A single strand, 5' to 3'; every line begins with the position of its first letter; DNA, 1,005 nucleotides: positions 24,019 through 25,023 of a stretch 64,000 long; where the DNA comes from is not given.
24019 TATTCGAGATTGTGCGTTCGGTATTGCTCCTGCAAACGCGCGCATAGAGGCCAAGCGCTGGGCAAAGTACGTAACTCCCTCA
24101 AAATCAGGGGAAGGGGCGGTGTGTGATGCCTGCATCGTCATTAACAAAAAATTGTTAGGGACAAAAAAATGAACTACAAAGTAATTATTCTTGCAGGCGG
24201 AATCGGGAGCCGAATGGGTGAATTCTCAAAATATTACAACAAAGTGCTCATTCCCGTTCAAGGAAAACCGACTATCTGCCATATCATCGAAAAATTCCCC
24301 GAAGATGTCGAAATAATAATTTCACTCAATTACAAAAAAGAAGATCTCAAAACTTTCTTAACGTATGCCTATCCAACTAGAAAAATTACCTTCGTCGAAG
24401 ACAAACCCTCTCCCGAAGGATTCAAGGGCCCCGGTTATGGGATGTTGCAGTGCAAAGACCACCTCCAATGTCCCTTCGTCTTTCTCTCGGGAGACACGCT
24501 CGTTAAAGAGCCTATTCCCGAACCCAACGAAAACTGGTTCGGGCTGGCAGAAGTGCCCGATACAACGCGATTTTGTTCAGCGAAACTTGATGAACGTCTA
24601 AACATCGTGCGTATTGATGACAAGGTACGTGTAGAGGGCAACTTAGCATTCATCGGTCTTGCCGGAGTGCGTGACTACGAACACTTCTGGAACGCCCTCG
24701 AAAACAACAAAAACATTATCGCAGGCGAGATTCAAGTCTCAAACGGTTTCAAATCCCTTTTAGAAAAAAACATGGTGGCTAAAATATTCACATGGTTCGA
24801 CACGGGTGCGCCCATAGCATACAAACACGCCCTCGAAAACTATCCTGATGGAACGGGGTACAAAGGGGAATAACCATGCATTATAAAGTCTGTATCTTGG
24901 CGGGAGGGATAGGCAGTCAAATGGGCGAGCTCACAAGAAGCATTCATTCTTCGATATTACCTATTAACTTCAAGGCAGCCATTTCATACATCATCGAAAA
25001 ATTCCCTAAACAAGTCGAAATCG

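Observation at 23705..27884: Five-gene operon that looks like an undescribed nucleotide-sugar activation route (HAD phosphatase, NTase, NTase-kinase fusion, GatZ/KbaZ-like barrel, cupin)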

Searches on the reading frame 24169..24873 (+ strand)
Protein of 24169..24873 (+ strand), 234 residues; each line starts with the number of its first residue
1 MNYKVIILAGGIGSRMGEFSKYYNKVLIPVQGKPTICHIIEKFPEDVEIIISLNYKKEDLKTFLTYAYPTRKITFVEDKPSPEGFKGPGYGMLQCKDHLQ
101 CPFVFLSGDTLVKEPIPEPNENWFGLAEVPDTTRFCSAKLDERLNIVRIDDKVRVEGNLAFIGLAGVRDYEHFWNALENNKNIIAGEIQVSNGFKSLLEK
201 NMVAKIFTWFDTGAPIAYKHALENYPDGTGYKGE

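Call 3: search_protein_families(library=pfam, proteins=[window:24169-24873:+], max_evalue=0.01)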
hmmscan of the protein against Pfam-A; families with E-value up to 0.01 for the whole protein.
window:24169-24873:+ (234 aa): 2 families
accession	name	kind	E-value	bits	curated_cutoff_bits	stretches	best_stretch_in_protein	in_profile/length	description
PF12804.13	NTP_transf_3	-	1.5e-11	45.1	27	1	5-110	1-96/160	MobA-like NTP transferase domain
PF00483.29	NTP_transferase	-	1.7e-06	28.3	21.2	1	4-220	1-237/245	Nucleotidyl transferase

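Call 4: search_protein_families(library=ncbifam, proteins=[window:24169-24873:+], max_evalue=0.01)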
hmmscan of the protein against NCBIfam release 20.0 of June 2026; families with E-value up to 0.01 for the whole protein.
window:24169-24873:+ (234 aa): 25 families
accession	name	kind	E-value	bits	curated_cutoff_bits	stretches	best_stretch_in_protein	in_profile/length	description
TIGR03992.1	Arch_glmU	subfamily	4.3e-13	48.9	292.1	1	4-216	2-218/393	bifunctional sugar-1-phosphate nucleotidylyltransferase/acetyltransferase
TIGR01208.1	rmlA_long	equivalog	9e-13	47.8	320.25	1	4-214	1-223/353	glucose-1-phosphate thymidylyltransferase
TIGR02665.1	molyb_mobA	equivalog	3.8e-09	36.8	151.85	1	4-105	2-92/186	molybdenum cofactor guanylyltransferase MobA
NF049965.1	GlMnHpPGnyltfHddC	equivalog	2e-08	34.2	300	1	4-221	2-217/221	D-glycero-D-manno-heptose 1-phosphate guanosyltransferase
NF041313.1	UDPGP_AglF_Halo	equivalog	2e-07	30.7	400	1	4-113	2-109/234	UTP--glucose-1-phosphate uridylyltransferase AglF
TIGR02623.1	G1P_cyt_trans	equivalog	4.2e-07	29.7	300.25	1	4-74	2-75/255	glucose-1-phosphate cytidylyltransferase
NF001186.0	PRK00155.2-3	equivalog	8.9e-07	28.6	253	1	2-68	4-70/224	2-C-methyl-D-erythritol 4-phosphate cytidylyltransferase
NF041135.1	IPPtranDIPPsyn_Thcocales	equivalog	1.7e-06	27.3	580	1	4-114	2-106/419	bifunctional L-myo-inositol-1-phosphate cytidylyltransferase/CDP-L-myo-inositol myo-inositolphosphotransferase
NF001183.0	PRK00155.1-3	subfamily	3e-06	26.7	166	1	6-48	5-47/237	D-ribitol-5-phosphate cytidylyltransferase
TIGR03310.1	matur_MocA_YgfJ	equivalog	8.4e-06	25.9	186.45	1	5-85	2-76/188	molybdenum cofactor cytidylyltransferase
NF001457.0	PRK00317.1-3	equivalog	9.3e-06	25.3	164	1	4-58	3-55/200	molybdenum cofactor guanylyltransferase MobA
NF010939.0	PRK14359.1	equivalog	1.3e-05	24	592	1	1-73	1-71/430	bifunctional UDP-N-acetylglucosamine diphosphorylase/glucosamine-1-phosphate N-acetyltransferase GlmU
NF041173.1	Sug_nt_acttase_Thmprot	equivalog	1.8e-05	23.9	600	1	4-215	2-217/405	bifunctional sugar-1-phosphate nucleotidylyltransferase/acetyltransferase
TIGR01099.1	galU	equivalog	2.8e-05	23.9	326.8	0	4-45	3-44/261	UTP--glucose-1-phosphate uridylyltransferase GalU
NF011057.0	PRK14489.1-2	subfamily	4.2e-05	23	541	1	5-104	9-97/363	bifunctional molybdenum cofactor guanylyltransferase MobA/molybdopterin-guanine dinucleotide biosynthesis adaptor protein MobB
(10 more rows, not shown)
